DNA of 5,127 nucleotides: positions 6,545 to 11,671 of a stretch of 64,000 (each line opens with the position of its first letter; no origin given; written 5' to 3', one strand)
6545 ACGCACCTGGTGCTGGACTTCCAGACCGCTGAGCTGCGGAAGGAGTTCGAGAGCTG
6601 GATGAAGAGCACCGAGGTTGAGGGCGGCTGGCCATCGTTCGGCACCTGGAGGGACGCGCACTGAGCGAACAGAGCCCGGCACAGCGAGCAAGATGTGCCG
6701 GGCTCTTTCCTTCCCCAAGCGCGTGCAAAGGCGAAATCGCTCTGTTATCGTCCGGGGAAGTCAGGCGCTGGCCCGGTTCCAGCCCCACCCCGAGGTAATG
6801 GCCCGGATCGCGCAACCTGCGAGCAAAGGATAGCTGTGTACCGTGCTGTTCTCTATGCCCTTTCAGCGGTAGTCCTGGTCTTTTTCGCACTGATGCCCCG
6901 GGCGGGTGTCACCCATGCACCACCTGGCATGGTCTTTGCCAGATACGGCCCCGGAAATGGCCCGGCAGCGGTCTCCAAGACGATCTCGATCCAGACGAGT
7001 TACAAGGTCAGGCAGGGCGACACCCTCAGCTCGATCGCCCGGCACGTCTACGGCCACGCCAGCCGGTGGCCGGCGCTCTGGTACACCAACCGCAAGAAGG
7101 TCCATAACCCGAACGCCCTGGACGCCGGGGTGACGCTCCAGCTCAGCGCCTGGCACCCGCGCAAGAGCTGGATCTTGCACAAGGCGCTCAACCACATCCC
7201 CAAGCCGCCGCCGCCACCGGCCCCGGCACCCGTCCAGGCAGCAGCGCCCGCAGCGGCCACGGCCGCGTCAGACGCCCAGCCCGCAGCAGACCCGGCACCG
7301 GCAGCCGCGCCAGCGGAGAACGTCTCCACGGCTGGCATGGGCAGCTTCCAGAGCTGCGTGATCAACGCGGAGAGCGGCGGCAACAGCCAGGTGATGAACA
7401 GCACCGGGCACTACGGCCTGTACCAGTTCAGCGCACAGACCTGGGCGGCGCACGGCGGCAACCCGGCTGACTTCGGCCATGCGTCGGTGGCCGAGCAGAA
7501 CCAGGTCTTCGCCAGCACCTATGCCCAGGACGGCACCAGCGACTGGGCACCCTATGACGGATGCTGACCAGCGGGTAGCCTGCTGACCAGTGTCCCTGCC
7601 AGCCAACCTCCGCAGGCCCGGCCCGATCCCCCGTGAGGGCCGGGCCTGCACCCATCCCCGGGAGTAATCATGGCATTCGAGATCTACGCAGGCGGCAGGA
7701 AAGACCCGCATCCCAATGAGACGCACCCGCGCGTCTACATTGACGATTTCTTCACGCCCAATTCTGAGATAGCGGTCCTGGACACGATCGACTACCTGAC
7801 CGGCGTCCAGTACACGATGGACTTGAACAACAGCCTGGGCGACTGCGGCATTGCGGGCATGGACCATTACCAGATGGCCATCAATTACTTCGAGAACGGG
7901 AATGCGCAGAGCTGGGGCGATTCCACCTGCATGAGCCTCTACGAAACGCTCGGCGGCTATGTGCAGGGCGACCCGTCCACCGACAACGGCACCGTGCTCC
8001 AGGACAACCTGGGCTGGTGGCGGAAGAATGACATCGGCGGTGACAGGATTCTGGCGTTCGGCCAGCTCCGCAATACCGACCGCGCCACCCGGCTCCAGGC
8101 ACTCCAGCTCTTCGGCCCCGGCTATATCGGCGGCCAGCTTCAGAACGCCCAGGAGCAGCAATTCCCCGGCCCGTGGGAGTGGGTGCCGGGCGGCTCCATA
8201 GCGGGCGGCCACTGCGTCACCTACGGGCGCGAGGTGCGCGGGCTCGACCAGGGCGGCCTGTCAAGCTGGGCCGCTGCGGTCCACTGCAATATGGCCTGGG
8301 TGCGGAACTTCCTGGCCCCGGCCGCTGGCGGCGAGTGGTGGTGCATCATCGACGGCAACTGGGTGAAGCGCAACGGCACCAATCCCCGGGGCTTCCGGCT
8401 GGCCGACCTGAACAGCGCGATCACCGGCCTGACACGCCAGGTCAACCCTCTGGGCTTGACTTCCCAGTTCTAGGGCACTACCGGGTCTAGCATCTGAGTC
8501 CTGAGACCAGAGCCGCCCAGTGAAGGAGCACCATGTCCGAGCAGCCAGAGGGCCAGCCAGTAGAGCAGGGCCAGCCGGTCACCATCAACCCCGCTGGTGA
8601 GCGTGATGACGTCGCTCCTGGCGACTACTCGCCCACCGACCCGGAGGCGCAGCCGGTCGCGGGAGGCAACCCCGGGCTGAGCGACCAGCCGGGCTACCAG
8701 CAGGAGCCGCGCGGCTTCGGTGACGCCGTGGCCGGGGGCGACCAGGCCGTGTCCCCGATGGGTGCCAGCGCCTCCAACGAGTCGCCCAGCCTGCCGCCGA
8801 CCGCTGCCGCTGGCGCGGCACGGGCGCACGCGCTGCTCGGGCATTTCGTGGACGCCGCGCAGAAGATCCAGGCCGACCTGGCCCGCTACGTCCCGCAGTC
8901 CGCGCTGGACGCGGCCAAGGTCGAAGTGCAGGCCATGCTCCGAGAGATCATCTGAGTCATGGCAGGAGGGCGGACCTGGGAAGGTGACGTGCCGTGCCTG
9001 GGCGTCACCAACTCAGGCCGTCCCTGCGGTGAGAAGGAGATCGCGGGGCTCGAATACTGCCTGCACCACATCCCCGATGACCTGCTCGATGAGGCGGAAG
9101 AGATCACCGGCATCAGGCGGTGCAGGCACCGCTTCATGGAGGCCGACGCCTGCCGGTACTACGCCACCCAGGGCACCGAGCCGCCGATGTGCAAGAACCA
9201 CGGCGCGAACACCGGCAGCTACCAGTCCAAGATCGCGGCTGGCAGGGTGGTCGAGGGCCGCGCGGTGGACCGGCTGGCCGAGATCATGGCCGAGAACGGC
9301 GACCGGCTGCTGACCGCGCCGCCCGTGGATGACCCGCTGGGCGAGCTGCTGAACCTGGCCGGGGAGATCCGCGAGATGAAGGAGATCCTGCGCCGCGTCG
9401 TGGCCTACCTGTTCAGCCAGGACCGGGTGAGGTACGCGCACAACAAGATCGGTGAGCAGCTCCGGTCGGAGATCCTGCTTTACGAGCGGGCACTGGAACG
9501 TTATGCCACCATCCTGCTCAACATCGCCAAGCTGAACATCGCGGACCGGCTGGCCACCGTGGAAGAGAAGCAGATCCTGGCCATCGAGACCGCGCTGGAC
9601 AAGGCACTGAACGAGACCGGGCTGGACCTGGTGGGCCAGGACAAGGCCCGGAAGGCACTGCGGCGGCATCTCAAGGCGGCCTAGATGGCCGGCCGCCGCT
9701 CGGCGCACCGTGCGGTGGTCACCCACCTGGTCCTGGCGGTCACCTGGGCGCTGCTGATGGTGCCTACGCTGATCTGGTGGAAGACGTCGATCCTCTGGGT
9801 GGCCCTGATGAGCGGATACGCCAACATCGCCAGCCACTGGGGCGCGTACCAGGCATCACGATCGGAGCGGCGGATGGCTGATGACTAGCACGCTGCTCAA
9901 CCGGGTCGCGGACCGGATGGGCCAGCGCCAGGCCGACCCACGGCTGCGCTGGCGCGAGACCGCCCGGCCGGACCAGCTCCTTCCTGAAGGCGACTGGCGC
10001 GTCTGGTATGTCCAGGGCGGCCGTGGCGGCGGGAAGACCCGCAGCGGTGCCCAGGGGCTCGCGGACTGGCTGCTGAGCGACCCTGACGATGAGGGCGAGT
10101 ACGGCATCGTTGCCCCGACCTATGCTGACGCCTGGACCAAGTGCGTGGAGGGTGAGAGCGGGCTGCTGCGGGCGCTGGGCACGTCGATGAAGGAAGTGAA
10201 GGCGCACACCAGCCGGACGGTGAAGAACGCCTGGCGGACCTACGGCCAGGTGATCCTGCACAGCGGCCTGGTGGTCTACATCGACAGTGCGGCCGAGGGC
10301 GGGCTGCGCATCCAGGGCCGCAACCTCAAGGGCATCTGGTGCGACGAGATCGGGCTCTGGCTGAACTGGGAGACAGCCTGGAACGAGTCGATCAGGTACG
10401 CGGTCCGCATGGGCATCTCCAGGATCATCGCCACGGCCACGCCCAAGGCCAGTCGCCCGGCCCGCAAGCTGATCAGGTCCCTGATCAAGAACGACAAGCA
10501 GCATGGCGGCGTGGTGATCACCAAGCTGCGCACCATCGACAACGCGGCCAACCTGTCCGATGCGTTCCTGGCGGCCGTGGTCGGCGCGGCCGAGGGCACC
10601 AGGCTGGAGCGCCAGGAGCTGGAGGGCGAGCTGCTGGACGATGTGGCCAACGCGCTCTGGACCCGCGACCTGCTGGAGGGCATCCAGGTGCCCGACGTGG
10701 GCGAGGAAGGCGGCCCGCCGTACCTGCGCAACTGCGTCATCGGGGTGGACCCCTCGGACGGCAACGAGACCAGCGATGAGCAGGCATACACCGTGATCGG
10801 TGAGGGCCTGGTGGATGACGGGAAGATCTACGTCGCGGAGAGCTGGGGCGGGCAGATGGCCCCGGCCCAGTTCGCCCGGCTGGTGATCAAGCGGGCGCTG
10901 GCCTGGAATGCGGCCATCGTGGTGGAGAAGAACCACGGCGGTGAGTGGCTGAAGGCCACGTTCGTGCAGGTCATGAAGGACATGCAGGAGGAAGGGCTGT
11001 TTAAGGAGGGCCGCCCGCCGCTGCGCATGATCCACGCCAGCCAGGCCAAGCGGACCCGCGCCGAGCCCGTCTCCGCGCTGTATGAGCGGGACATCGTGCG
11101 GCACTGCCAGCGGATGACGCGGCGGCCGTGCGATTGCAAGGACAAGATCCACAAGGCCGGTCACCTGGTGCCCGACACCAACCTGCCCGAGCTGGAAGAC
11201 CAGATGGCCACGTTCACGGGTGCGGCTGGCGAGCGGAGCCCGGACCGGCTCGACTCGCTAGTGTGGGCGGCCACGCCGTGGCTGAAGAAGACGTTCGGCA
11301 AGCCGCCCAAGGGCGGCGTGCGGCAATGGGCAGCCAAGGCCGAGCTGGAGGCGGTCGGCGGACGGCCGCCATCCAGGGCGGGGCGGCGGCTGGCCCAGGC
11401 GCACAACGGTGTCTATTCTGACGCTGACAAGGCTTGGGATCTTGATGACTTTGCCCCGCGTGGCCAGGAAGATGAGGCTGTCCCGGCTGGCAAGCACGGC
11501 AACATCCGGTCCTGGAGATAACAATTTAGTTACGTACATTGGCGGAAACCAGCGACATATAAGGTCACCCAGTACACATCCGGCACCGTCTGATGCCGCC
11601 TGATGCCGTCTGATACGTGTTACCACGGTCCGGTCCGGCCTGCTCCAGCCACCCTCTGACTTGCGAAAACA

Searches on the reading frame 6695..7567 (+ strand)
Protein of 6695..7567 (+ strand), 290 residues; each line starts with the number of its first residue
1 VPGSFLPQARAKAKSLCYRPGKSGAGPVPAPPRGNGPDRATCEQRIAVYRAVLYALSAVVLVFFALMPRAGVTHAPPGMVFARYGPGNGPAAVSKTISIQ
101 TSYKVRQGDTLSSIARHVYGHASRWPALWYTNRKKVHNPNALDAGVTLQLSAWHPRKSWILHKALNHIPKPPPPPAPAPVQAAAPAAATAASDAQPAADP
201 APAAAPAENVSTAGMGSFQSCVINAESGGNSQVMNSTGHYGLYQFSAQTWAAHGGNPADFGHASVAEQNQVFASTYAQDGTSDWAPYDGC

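Call 80: search_protein_families(library=pfam, proteins=[window:6695-7567:+], max_evalue=0.001)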
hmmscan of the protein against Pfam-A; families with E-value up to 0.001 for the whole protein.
window:6695-7567:+ (290 aa): 2 families
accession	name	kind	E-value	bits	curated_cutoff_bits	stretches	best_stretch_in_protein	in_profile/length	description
PF06737.19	Transglycosylas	-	2.3e-09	38.2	27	1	222-285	10-75/77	Transglycosylase-like domain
PF01476.26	LysM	-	8.5e-05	22.9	20.9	1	103-150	1-42/43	LysM domain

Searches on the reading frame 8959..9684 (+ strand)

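Call 80: search_protein_families(library=pfam, proteins=[window:8959-9684:+], max_evalue=0.001)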
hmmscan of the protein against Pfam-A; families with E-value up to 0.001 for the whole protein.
window:8959-9684:+ (241 aa): 2 families
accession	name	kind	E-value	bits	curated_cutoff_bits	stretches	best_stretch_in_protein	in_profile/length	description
PF13891.11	zf-C3Hc3H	-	0.00011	22.8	27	1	20-81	4-61/62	Potential DNA-binding domain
PF02223.23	Thymidylate_kin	-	0.00023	21.3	27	1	104-172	14-82/185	Thymidylate kinase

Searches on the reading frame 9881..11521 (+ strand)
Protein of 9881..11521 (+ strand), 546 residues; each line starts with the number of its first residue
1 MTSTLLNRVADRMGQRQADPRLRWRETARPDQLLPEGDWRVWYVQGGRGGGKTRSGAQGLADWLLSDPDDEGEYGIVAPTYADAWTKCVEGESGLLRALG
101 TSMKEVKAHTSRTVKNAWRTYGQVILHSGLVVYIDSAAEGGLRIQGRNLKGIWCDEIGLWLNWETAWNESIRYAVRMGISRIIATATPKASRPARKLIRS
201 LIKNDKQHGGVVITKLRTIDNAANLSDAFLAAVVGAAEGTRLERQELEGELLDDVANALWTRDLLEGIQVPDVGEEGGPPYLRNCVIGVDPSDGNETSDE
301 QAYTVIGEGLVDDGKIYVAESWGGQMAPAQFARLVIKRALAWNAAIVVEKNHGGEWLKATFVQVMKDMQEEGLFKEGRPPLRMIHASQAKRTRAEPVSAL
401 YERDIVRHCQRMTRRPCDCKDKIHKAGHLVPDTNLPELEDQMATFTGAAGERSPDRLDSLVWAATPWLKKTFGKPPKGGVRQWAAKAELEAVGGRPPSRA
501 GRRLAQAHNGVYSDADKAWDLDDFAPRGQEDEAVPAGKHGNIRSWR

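Call 29: search_dna_similar(query=window:9881-11521:+, collection=phages, mode=protein, max_rows=25)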
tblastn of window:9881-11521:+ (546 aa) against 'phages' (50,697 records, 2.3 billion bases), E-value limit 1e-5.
Records with a match: 184; places in all: 184; records where one place covers at least 80% of the query: 43.
Best place of each record, by identity: <60% 184.
By first word of the organism name: Gordonia 61; Microbacterium 50; Arthrobacter 18; Caulobacter 6; Escherichia 6; Streptomyces 5; Pseudomonas 5; Bacteriophage 4; Dinoroseobacter 3; Klebsiella 3; and 16 more.
By host as written in the record: Gordonia terrae 3612 47; Microbacterium foliorum NRRL B-24224 31; Microbacterium foliorum NRRL B-24224 SEA 12; - 8; Arthrobacter globiformis B-2979 8; Gordonia terrae CAG3 6; Gordonia terrae NRRL B-16283 6; Microbacterium paraoxydans NRRL B-14843 5; and 39 more.
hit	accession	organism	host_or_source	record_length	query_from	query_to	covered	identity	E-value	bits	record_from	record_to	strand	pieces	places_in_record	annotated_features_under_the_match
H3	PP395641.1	Microcystis phage Mae-JY09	Microcystis aeruginosa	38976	1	465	85%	33.1%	5e-28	125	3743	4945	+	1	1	terminase large subunit | hypothetical protein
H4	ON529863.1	Brevundimonas phage vB_BpoS-Polewnik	Brevundimonas pondensis LVF1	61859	24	465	81%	34.1%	8e-36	149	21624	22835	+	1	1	terminase large subunit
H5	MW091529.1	Bacteriophage sp. 103231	sewage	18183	24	475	83%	33.1%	3e-31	135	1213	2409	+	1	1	DNA-packaging protein | hypothetical protein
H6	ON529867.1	Brevundimonas phage vB_BpoS-Strzyga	Brevundimonas pondensis LVF1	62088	24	465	81%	33.5%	1e-34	145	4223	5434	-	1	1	terminase large subunit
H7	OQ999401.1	Actinomycetia phage DSL-LC01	Actinomycetia bacterium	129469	24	480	84%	31.8%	4e-25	116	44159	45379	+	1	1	terminase large subunit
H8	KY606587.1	Dinoroseobacter phage vB_DshS-R5C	Dinoroseobacter shibae DFL12T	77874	24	463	81%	32.7%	3e-30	132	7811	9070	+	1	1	large packaging protein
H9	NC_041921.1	Dinoroseobacter phage vB_DshS-R5C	Dinoroseobacter shibae DFL12T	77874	24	463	81%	32.7%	3e-30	132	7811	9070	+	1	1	terminase large subunit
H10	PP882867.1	Dinoroseobacter phage vB_DshS_R26L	Dinoroseobacter shibae DFL12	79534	11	463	83%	31.8%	3e-25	117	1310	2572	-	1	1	large packaging protein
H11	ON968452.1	Pseudanabaena phage Pan1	Pseudanabaena sp.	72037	24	465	81%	32.5%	1e-30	133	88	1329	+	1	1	terminase large subunit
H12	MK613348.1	Roseobacter phage CRP-6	Rhodobacteraceae bacterium FZCC0042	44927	21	475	83%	30.9%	3e-28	125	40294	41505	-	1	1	terminase large subunit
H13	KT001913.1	Caulobacter phage Sansa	Caulobacter crescentus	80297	24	479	84%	30.5%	1e-20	102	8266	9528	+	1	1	terminase large subunit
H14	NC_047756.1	Caulobacter phage Sansa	Caulobacter crescentus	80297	24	479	84%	30.5%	1e-20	102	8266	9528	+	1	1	terminase large subunit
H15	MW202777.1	Caudoviricetes sp.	Manatee Spring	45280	24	475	83%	30.1%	6e-21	103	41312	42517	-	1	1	large terminase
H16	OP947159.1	Desulfofustis phage LS06-2018-MD02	-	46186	21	463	81%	29.6%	1e-19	99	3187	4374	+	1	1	terminase large subunit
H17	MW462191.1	Bacteriophage sp.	freshwater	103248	24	470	82%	29.1%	5e-22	106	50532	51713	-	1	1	terminase protein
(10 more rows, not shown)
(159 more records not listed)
